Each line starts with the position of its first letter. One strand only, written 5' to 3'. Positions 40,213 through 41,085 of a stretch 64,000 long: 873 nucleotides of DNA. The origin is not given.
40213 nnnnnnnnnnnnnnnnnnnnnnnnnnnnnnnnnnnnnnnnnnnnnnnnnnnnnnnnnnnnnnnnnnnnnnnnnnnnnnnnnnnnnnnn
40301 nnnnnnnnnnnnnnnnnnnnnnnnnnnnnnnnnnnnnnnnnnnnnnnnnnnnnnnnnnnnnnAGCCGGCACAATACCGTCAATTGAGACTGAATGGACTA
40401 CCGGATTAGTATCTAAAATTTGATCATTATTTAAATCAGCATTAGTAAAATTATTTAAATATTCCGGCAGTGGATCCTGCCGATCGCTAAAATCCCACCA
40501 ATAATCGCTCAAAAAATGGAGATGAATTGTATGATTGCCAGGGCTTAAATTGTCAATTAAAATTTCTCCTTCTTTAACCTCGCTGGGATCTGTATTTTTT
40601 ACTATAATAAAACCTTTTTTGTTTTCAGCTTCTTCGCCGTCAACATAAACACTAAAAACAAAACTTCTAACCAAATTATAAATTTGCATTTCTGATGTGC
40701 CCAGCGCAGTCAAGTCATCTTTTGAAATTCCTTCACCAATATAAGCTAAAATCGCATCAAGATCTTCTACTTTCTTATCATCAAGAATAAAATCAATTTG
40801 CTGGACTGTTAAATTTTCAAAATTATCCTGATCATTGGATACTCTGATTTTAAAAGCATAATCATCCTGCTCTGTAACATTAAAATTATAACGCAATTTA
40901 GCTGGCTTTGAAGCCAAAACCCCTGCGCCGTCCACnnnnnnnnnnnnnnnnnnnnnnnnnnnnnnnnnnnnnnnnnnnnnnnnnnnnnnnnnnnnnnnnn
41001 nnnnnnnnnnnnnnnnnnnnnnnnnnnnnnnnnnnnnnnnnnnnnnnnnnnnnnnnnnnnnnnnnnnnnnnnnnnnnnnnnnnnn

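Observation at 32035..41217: Block of calcium-binding (TSP3), DUF1566 and Myxococcus-type Cys-repeat surface proteins upstream of the pilin-fusion genes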

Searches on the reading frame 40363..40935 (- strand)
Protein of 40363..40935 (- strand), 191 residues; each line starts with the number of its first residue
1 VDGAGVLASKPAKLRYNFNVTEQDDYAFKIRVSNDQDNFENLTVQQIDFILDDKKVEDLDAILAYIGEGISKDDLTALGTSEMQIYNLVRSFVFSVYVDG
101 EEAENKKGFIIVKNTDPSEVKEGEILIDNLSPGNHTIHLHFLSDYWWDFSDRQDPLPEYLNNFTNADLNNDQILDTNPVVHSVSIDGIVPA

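Call 49: search_solved_structures(query=A3, max_evalue=10, show_alignments=1)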
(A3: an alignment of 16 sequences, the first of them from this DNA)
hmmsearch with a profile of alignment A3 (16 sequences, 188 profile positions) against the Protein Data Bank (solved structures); distinct sequences matched with E-value up to 10: 5.
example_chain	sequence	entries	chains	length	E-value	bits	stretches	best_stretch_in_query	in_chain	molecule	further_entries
4reh_A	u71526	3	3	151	0.53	12.9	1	79-110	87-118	Major latex-like protein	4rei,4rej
2efc_B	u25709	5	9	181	1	12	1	113-155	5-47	Small GTP-binding protein-like | Ras-related protein RABF2b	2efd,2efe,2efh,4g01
5x0z_E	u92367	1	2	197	1.2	11.8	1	129-182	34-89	Flagellar motor switch protein (FliM)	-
4fq0_B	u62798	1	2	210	1.3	11.6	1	128-182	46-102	Flagellar motor switch protein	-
4gc8_A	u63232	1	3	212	1.3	11.6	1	128-182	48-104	Flagellar motor switch protein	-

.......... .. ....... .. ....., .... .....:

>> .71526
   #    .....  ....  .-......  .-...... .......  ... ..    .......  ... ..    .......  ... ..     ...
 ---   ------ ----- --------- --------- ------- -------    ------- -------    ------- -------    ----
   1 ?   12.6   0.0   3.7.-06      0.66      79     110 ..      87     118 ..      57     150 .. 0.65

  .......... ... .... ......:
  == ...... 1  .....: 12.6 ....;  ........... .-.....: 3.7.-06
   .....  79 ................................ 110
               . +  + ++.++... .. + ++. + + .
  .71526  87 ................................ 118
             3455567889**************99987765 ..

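Call 50: search_protein_families(library=pfam, alignment_id=A3, max_evalue=0.1)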
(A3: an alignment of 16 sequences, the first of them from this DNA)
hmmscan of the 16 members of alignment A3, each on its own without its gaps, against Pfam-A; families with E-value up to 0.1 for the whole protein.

A. member 1, seq(191 aa): 0 families

B. families by the number of members that match (of 16 scanned): 9 families
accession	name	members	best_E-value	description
PF07495.19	Y_Y_Y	3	0.012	Y_Y_Y domain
PF03422.21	CBM_6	1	0.0046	Carbohydrate binding module (family 6)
PF16640.11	Big_3_5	1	0.0048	Bacterial Ig-like domain (group 3)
PF21601.3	GldM_2nd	1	0.04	GldM second domain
PF09347.15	DUF1989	1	0.054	Domain of unknown function (DUF1989)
PF00585.24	Thr_dehydrat_C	1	0.061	C-terminal regulatory domain of Threonine dehydratase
PF13620.12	CarboxypepD_reg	1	0.063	Carboxypeptidase regulatory-like domain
PF14202.11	TnpW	1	0.068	Transposon-encoded protein TnpW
PF00675.25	Peptidase_M16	1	0.095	Insulinase (Peptidase family M16)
